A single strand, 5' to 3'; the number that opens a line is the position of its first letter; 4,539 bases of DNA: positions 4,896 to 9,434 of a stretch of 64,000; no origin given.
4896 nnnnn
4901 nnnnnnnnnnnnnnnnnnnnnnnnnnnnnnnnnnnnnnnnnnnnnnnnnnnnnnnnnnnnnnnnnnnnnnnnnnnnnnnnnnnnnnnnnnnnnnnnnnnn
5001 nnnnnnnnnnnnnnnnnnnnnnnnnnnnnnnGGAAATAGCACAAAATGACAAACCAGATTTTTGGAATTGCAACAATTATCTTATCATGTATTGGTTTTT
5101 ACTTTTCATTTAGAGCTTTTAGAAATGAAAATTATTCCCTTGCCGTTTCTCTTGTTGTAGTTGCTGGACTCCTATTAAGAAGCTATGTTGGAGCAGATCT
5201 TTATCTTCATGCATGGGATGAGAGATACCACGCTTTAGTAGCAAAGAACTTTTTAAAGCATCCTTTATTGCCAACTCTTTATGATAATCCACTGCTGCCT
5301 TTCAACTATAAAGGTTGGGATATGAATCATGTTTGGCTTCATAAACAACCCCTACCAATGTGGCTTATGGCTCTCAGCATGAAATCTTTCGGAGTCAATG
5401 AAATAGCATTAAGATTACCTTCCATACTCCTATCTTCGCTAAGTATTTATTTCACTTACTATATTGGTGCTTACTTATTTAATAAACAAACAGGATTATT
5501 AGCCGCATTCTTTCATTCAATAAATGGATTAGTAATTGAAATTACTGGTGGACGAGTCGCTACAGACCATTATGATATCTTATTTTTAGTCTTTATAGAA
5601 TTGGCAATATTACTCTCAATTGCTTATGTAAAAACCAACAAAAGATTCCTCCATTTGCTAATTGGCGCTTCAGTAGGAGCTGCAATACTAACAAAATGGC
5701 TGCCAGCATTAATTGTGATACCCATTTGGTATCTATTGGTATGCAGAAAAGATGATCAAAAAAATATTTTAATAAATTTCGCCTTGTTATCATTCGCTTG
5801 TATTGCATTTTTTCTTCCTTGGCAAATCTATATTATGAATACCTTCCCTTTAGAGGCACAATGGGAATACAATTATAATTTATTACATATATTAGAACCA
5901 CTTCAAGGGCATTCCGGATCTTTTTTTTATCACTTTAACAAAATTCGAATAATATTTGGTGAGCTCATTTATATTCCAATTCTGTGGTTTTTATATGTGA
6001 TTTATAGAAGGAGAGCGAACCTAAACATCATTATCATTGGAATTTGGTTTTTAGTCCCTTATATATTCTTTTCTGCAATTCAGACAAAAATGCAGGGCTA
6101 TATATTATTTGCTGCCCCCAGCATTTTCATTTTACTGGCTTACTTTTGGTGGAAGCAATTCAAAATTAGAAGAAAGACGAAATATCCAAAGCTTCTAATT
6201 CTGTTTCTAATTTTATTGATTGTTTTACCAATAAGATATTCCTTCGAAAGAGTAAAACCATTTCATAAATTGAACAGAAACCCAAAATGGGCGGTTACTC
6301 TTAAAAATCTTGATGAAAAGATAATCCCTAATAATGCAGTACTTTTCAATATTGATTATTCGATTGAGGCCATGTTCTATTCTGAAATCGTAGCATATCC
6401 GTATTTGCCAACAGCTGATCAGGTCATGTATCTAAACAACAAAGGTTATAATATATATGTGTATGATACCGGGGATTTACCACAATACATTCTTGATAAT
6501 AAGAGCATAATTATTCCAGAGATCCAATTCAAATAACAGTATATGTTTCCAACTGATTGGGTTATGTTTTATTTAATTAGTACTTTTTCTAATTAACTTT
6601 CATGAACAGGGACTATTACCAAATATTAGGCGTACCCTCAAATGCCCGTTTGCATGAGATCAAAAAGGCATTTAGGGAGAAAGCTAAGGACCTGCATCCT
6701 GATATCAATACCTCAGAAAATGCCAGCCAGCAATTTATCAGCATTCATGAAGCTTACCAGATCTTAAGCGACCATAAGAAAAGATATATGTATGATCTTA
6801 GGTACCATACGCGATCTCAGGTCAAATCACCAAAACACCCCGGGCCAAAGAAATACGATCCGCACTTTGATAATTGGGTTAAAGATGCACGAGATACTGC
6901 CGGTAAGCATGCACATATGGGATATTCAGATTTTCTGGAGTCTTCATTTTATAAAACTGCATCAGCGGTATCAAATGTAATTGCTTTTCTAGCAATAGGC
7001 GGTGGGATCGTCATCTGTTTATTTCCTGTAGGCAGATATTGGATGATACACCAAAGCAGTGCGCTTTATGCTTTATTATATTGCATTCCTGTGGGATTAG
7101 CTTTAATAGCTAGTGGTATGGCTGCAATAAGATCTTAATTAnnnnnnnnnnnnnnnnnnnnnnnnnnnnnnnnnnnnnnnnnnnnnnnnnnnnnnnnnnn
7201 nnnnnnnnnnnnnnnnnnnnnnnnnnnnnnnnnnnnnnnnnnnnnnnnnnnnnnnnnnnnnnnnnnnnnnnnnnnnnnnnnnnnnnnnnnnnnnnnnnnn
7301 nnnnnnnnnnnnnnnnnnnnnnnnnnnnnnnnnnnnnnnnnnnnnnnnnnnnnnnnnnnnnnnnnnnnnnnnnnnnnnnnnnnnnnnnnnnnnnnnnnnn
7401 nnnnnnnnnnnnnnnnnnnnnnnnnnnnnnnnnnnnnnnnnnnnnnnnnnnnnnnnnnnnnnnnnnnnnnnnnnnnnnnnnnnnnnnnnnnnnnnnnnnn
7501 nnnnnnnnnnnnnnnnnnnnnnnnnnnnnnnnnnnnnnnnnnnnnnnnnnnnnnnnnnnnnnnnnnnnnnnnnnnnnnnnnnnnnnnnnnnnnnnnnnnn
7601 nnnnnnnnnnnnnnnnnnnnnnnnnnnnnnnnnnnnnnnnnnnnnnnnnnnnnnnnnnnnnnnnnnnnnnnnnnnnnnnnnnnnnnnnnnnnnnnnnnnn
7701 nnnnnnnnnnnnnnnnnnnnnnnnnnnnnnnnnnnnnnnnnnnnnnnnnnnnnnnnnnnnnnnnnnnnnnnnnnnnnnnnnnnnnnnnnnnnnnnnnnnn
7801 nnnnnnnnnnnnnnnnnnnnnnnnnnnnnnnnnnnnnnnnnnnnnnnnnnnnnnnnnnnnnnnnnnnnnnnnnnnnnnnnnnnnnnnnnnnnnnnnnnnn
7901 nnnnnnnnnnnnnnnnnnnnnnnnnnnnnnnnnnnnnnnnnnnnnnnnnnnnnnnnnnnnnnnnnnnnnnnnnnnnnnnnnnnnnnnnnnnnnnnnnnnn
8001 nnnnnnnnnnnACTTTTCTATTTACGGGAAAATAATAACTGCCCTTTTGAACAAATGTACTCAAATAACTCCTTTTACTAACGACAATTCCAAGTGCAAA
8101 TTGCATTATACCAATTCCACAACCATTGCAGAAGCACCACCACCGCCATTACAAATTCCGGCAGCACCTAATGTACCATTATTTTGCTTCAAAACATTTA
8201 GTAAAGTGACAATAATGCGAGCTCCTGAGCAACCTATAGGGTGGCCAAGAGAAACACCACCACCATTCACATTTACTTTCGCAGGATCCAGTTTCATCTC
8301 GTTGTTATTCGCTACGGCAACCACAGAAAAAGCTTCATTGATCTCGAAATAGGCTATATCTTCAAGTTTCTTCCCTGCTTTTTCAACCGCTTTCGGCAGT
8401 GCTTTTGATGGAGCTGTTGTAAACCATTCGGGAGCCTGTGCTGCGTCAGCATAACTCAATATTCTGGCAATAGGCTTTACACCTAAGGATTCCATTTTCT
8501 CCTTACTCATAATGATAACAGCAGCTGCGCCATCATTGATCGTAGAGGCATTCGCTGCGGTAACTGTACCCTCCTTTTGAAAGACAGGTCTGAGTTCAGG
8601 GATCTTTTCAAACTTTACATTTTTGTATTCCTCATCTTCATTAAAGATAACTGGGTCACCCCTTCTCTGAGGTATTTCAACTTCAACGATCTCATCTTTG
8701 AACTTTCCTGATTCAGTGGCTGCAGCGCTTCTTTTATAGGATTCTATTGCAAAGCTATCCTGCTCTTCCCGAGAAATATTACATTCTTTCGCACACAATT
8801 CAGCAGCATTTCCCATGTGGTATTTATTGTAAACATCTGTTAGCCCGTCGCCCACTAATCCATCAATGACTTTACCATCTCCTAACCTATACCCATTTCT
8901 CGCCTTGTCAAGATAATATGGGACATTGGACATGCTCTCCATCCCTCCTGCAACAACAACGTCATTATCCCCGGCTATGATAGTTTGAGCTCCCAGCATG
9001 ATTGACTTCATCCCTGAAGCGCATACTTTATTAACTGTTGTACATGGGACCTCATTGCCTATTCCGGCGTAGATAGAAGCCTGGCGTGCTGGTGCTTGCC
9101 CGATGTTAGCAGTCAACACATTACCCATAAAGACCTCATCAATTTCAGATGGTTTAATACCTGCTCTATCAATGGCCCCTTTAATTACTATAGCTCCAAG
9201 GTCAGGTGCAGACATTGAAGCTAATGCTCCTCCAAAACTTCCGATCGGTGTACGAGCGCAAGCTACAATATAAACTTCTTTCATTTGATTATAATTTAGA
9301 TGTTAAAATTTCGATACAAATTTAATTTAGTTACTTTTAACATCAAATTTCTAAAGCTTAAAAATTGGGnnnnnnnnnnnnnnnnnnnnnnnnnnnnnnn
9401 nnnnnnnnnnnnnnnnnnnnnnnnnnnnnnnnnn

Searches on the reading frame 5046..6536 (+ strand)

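Call 76: search_protein_families(library=pfam, proteins=[window:5046-6536:+], max_evalue=1)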
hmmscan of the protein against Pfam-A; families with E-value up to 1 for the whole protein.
window:5046-6536:+ (496 aa): 2 families
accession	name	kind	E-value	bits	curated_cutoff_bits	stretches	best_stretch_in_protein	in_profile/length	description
PF13231.12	PMT_2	-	4.7e-17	63.1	26.1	1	101-260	3-158/160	Dolichyl-phosphate-mannose-protein mannosyltransferase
PF11915.13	DUF3433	-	0.21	12.3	27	0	384-417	9-42/91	Protein of unknown function (DUF3433)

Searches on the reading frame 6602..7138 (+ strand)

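Call 76: search_protein_families(library=pfam, proteins=[window:6602-7138:+], max_evalue=1)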
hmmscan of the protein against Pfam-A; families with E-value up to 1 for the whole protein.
window:6602-7138:+ (178 aa): 3 families
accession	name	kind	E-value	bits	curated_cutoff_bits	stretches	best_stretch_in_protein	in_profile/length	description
PF00226.36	DnaJ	-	4.9e-22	78.2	27.8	1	4-65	1-63/63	DnaJ domain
PF20990.2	DUF2207_C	-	0.023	14.9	33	1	73-170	97-178/247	Predicted membrane protein (DUF2207) C-terminal domain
PF03839.21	Sec62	-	0.089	13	27.8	1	21-148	17-126/191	Translocation protein Sec62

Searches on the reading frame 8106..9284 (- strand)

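Call 10: search_protein_families(library=pfam, proteins=[window:8106-9284:-], max_evalue=0.01)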
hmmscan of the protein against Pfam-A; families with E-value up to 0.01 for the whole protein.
window:8106-9284:- (392 aa): 4 families
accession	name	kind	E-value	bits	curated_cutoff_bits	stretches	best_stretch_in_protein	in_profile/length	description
PF00108.29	Thiolase_N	-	4e-100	334.9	26.4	1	4-262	1-260/260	Thiolase, N-terminal domain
PF02803.24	Thiolase_C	-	2.5e-44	150.3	27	1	270-390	2-122/123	Thiolase, C-terminal domain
PF22691.2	Thiolase_C_1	-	3e-06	27.4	28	1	280-329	8-57/144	Thiolase C-terminal domain-like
PF00109.32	ketoacyl-synt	-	7.1e-05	23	20.8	1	79-120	165-206/252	Beta-ketoacyl synthase, N-terminal domain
